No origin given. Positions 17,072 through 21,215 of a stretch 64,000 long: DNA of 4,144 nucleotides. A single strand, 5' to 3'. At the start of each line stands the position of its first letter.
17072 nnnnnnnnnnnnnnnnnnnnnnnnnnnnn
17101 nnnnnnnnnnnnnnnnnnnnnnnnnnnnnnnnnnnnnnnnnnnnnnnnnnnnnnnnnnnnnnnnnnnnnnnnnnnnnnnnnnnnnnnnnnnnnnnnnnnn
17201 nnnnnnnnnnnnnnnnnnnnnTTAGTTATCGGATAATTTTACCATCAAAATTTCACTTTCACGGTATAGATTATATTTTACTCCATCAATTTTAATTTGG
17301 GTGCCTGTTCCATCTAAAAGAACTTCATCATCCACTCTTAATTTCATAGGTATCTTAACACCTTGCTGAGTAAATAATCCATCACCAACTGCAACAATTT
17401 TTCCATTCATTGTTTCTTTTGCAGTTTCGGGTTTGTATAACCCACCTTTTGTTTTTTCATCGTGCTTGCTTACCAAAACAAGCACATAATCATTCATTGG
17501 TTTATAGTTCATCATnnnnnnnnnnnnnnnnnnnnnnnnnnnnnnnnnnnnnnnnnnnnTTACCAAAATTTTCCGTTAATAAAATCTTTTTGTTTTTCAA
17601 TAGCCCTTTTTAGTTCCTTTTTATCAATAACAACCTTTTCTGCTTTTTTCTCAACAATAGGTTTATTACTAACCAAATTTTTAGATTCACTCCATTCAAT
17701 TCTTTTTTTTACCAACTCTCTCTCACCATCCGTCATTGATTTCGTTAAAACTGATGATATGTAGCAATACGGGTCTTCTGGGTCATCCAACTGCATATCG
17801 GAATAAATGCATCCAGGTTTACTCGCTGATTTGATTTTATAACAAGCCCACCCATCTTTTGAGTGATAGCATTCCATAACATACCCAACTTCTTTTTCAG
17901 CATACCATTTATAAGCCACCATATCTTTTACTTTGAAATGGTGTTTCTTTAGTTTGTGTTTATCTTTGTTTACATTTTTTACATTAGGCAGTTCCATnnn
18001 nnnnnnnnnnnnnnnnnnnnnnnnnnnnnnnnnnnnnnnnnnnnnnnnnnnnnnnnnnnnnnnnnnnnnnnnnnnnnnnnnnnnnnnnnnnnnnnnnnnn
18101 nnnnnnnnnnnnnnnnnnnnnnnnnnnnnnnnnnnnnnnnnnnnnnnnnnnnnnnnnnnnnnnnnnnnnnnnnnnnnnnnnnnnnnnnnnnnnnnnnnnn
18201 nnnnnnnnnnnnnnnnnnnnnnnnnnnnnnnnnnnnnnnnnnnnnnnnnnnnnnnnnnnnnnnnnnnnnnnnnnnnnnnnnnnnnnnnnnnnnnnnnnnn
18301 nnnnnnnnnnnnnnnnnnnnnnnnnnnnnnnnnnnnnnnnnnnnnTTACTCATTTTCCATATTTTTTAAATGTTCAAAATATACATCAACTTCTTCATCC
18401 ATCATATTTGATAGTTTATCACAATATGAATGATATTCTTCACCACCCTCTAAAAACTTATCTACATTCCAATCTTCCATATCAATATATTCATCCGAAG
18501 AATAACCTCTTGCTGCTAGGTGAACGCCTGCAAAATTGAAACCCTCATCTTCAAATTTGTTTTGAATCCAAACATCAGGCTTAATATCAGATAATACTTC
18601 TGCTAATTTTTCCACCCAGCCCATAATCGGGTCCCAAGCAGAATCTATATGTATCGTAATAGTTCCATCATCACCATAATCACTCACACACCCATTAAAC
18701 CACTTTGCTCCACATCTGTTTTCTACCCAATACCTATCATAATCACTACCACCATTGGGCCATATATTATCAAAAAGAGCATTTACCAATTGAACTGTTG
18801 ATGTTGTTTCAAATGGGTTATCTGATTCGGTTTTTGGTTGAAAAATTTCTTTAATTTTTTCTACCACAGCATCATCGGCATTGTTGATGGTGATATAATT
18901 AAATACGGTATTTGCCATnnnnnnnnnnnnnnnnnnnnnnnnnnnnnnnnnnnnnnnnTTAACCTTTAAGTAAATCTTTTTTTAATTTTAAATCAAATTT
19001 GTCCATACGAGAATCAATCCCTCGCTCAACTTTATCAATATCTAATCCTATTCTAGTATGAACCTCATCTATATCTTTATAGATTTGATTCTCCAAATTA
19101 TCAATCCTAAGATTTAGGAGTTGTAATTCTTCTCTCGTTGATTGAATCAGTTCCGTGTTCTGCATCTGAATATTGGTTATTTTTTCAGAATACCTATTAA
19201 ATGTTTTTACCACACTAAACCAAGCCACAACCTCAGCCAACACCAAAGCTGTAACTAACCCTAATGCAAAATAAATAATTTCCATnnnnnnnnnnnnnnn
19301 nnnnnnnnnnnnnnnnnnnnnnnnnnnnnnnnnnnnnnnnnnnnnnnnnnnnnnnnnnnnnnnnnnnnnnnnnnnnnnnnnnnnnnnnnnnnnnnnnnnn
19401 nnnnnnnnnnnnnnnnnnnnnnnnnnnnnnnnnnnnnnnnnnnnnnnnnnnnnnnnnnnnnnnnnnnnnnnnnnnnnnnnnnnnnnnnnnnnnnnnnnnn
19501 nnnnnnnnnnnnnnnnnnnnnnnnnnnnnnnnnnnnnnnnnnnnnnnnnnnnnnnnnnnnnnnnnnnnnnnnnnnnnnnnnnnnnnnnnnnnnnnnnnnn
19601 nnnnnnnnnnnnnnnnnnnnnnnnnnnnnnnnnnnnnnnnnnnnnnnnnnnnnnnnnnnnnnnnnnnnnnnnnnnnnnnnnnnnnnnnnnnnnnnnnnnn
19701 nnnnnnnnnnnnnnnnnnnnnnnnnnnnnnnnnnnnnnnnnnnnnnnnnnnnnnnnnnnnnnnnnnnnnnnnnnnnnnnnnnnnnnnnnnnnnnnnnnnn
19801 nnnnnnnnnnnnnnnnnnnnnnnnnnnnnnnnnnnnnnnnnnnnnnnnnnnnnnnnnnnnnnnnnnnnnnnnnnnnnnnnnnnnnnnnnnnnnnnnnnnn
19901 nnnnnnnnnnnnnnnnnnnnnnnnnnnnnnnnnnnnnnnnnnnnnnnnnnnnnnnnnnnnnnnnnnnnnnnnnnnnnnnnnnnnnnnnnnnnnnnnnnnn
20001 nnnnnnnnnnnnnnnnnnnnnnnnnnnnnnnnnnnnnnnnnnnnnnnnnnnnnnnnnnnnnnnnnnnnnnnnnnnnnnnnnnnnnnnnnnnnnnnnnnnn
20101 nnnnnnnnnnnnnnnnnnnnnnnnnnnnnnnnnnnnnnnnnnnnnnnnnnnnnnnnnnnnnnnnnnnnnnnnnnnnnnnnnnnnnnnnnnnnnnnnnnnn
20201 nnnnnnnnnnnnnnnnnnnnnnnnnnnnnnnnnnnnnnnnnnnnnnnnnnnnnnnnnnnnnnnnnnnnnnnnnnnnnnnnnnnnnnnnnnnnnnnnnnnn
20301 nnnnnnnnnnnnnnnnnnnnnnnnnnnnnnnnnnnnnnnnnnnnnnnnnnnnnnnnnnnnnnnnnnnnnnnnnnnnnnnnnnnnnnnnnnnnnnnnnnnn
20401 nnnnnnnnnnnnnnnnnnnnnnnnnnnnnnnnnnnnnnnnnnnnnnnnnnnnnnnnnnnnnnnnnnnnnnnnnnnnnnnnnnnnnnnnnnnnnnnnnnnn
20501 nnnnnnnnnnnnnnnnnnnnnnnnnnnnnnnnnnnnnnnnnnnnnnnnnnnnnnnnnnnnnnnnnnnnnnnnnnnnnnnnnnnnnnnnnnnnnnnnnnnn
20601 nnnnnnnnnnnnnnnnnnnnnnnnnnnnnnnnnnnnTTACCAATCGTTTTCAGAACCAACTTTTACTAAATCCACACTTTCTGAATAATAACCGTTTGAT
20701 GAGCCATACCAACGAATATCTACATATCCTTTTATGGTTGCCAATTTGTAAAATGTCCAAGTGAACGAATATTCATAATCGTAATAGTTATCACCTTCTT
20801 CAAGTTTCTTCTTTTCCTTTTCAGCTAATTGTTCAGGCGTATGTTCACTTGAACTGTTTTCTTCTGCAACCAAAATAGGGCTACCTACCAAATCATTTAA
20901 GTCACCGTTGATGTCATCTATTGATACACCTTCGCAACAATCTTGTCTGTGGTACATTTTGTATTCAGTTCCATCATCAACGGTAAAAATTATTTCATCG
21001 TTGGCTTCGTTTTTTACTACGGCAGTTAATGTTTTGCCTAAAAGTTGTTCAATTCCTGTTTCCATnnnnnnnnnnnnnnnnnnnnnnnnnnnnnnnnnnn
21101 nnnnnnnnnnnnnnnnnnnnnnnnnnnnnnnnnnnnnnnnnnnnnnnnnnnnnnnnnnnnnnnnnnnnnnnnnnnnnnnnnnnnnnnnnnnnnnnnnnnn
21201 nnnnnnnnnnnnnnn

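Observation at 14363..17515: Phage proteostasis module: J-domain protein, GroEL, HNH endonuclease, GroES, with ClpS-like adaptor nearby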

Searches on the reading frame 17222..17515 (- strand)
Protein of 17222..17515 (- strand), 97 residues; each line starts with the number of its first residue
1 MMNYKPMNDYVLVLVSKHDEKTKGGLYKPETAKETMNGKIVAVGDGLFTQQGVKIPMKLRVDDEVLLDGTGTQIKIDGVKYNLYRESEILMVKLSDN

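Call 3: search_protein_families(library=pfam, proteins=[window:17222-17515:-], max_evalue=0.1)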
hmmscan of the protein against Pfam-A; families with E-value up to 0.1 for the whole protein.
window:17222-17515:- (97 aa): 2 families
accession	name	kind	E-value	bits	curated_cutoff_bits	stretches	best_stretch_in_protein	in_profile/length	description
PF00166.26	Cpn10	-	7.5e-21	74.4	21.1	1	4-92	2-92/93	Chaperonin 10 Kd subunit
PF06370.16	DUF1069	-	0.013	15.6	25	1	31-89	102-165/206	Protein of unknown function (DUF1069)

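Call 4: search_protein_families(library=phrogs, proteins=[window:17222-17515:-], max_evalue=0.01)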
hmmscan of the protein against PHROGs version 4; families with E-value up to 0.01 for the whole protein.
window:17222-17515:- (97 aa): 1 family
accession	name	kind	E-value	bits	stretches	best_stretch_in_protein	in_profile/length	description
phrog_3188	-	other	1.7e-15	57.6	1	2-93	1-94/96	co-chaperonin GroES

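Call 19: search_solved_structures(query=window:17222-17515:-, max_evalue=0.001, show_alignments=2)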
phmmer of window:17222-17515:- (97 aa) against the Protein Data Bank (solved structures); distinct sequences matched with E-value up to 0.001: 17.
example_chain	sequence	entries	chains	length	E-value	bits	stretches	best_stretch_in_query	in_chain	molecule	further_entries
1wnr_A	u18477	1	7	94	1.7e-14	56.9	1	5-92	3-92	10 kDa chaperonin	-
4v4o_O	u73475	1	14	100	2e-14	56.7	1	5-92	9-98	cpn10(GroES)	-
7ekq_R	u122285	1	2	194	2.3e-14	56.5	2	4-91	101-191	Cpn20 co-chaperonin subunit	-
7ekq_Q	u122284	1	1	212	4.8e-13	52.2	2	4-67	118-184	Chaperonin 23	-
8wuw_a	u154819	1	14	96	5.9e-12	48.8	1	3-92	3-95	Co-chaperonin GroES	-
8wux_a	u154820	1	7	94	1.1e-11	47.9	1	5-92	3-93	Co-chaperonin GroES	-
8wuc_a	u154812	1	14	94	4.6e-11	45.9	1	5-92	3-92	Co-chaperonin GroES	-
1hx5_A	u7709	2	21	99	1.4e-10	44.4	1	2-92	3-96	10 KDA CHAPERONIN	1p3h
3nx6_A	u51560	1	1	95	4e-10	42.9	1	2-92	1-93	10kDa chaperonin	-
1lep_A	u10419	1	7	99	2.5e-09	40.4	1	3-92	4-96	CHAPERONIN-10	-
6mrc_V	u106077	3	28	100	4.4e-09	39.6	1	4-90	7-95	10 kDa heat shock protein, mitochondrial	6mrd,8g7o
13kk_F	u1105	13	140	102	4.7e-09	39.5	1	4-90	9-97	10 kDa heat shock protein, mitochondrial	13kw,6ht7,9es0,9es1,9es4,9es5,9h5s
8g7n_O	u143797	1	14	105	5.2e-09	39.3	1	4-90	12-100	10 kDa heat shock protein, mitochondrial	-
4pj1_O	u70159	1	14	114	6e-09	39.1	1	4-90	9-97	10 kDa heat shock protein, mitochondrial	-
1aon_O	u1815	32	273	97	5.6e-08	36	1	2-92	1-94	GROEL/GROES COMPLEX | GROES | groES protein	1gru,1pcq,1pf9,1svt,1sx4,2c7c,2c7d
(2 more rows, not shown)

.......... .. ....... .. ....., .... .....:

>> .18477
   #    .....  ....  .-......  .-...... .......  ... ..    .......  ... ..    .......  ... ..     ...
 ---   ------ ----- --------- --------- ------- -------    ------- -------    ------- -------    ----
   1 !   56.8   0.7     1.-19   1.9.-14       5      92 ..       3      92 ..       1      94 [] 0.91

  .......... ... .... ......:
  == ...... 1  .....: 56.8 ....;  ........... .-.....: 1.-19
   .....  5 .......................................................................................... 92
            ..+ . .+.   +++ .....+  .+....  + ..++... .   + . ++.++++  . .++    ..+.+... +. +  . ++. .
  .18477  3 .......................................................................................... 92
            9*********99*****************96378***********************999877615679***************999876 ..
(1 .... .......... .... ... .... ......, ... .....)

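Call 62: search_protein_families(library=ncbifam, proteins=[window:17222-17515:-], max_evalue=0.01)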
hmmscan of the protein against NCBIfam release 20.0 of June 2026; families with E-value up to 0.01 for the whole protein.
window:17222-17515:- (97 aa): 15 families
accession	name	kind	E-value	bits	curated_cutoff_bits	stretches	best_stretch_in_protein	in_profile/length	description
NF001531.0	PRK00364.2-2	subfamily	2.9e-21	75.3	96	1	2-92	1-92/94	co-chaperone GroES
NF001534.0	PRK00364.2-5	equivalog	1.8e-19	69.6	120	1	5-92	3-92/94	co-chaperone GroES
NF001529.0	PRK00364.1-5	subfamily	1.9e-18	66.4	133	1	2-92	1-93/95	co-chaperone GroES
NF001530.0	PRK00364.1-6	equivalog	1.7e-17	63.2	136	1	2-92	9-101/104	co-chaperone GroES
NF001533.0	PRK00364.2-4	subfamily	1.8e-17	63.2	99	1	2-92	4-96/98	co-chaperone GroES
NF001527.0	PRK00364.1-2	subfamily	1.5e-14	53.9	120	1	2-92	1-93/96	co-chaperone GroES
NF001528.0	PRK00364.1-4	equivalog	3.5e-11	43.1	119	1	5-92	3-92/95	co-chaperone GroES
NF001539.0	PRK00364.3-5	equivalog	5.8e-11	42.4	122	1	2-89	1-85/91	co-chaperone GroES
NF001526.0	PRK00364.1-1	subfamily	6.9e-10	39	130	1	2-92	1-94/96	co-chaperone GroES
NF001532.0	PRK00364.2-3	equivalog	8.3e-10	38.6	130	1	5-92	3-92/94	co-chaperone GroES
NF001538.0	PRK00364.3-4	equivalog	1.2e-08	35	142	1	1-90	3-87/92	co-chaperone GroES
NF011106.0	PRK14533.1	equivalog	3.9e-08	33.1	128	1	2-90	1-86/91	co-chaperonin GroES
NF001537.0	PRK00364.3-3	equivalog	1.7e-06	28.1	109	1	2-90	1-82/86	co-chaperone GroES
NF001536.0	PRK00364.3-2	equivalog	2.7e-06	27.3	147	1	2-93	1-99/109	co-chaperone GroES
NF001535.0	PRK00364.3-1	equivalog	0.002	18.2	215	1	2-91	1-87/118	co-chaperone GroES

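Call 81: search_dna_similar(query=window:17222-17515:-, collection=phages, mode=protein, max_rows=40, max_evalue=0.001, rows=spread)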
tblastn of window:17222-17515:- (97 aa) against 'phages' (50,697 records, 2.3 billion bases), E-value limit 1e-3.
Records with a match: 17; places in all: 17; records where one place covers at least 80% of the query: 17.
Best place of each record, by identity: <60% 17.
By first word of the organism name: Listeria 4; Burkholderia 4; Bacteriophage 3; Enterococcus 2; Achromobacter 2; Staphylococcus 1; Erwinia 1.
By host as written in the record: - 4; Listeria monocytogenes 4; Burkholderia cenocepacia 4; Achromobacter animicus 2; Enterococcus faecalis 1; Staphylococcus aureus 1; Erwinia aphidicola B01_10 1.
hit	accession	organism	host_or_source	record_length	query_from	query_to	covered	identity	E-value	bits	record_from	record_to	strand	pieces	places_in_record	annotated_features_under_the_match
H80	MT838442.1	Bacteriophage sp.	human fecal samples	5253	2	90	92%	40.7%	1e-10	62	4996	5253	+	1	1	record has no annotation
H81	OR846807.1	Listeria phage LM 4-11-1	Listeria monocytogenes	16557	5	92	91%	38.9%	1e-10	61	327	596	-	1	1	record has no annotation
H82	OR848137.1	Listeria phage LM 4-14-1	Listeria monocytogenes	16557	5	92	91%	38.9%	1e-10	61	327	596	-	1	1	record has no annotation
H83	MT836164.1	Bacteriophage sp.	human fecal samples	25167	2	92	94%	34.4%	1e-5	47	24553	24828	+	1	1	record has no annotation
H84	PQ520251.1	Enterococcus phage IME_EF3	-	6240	5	90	89%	36.4%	8e-12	65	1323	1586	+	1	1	record has no annotation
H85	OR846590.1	Enterococcus phage Efs 1-1-1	Enterococcus faecalis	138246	5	90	89%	36.4%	9e-12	65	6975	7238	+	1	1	record has no annotation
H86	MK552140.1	Burkholderia phage BcepSaruman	Burkholderia cenocepacia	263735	2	92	94%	34.1%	7e-6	48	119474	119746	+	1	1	GroES-like protein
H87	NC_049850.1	Burkholderia phage BcepSaruman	Burkholderia cenocepacia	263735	2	92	94%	34.1%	7e-6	48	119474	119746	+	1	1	GroES-like protein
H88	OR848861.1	Listeria phage LM 4-14-1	Listeria monocytogenes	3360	5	92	91%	34.4%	1e-9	59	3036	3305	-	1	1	record has no annotation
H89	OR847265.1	Listeria phage LM 4-11-1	Listeria monocytogenes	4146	5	92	91%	34.4%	1e-9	59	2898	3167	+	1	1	record has no annotation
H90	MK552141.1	Burkholderia phage BcepSauron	Burkholderia cenocepacia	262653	2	92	94%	31.9%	9e-5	45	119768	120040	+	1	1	chaperonin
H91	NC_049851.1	Burkholderia phage BcepSauron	Burkholderia cenocepacia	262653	2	92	94%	31.9%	9e-5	45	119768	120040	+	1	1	chaperonin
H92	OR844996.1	Staphylococcus phage SA 1306 Kay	Staphylococcus aureus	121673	5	92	91%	32.2%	7e-5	45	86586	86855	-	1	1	record has no annotation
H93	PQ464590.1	Erwinia phage Hallingskeid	Erwinia aphidicola B01_10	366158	2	90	92%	31.5%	2e-5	46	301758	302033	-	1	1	co-chaperonin GroES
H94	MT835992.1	Bacteriophage sp.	human fecal samples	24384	1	92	95%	29.8%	5e-4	42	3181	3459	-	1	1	record has no annotation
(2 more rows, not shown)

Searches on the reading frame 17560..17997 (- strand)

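Call 3: search_protein_families(library=pfam, proteins=[window:17560-17997:-], max_evalue=0.1)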
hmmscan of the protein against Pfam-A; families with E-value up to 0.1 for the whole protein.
window:17560-17997:- (145 aa): 1 family
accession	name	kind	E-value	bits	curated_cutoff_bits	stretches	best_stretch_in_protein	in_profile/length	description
PF24688.1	SseK_NleB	-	0.04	13.5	25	0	6-69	150-211/317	SseK/NleB family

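Call 4: search_protein_families(library=phrogs, proteins=[window:17560-17997:-], max_evalue=0.01)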
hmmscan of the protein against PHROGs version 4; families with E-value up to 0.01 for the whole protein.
window:17560-17997:- (145 aa): 1 family
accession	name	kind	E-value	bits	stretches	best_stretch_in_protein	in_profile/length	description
phrog_1104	-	head and packaging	0.0032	18.2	1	10-70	94-155/160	virion structural protein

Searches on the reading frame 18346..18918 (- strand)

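Call 61: search_protein_families(library=pfam, proteins=[window:18346-18918:-], max_evalue=0.01)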
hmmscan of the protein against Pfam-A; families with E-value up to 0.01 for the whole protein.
window:18346-18918:- (190 aa): 1 family
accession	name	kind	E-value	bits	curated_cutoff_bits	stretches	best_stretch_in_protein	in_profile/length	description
PF18406.6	DUF1281_C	-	0.0059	16.9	22.8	0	82-149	9-72/88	Ferredoxin-like domain in Api92-like protein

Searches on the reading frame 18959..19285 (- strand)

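Call 61: search_protein_families(library=pfam, proteins=[window:18959-19285:-], max_evalue=0.01)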
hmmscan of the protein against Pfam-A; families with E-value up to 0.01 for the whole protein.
window:18959-19285:- (108 aa): 1 family
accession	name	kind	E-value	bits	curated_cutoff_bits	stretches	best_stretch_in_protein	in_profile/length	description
PF12700.13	HlyD_2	-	0.0097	15.1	25.1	0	34-99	89-153/416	HlyD family secretion protein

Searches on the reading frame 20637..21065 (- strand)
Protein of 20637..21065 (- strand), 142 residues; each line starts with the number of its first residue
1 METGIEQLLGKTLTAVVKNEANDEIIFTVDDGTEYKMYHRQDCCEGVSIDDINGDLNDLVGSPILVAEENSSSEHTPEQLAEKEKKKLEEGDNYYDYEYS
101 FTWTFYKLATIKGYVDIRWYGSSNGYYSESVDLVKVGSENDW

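Call 61: search_protein_families(library=pfam, proteins=[window:20637-21065:-], max_evalue=0.01)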
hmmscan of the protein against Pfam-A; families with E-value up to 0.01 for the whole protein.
window:20637-21065:- (142 aa): 1 family
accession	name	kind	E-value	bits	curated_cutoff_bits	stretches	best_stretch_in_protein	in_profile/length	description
PF24240.1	DUF7448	-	1.4e-30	106.2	27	1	6-132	1-103/104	Domain of unknown function (DUF7448)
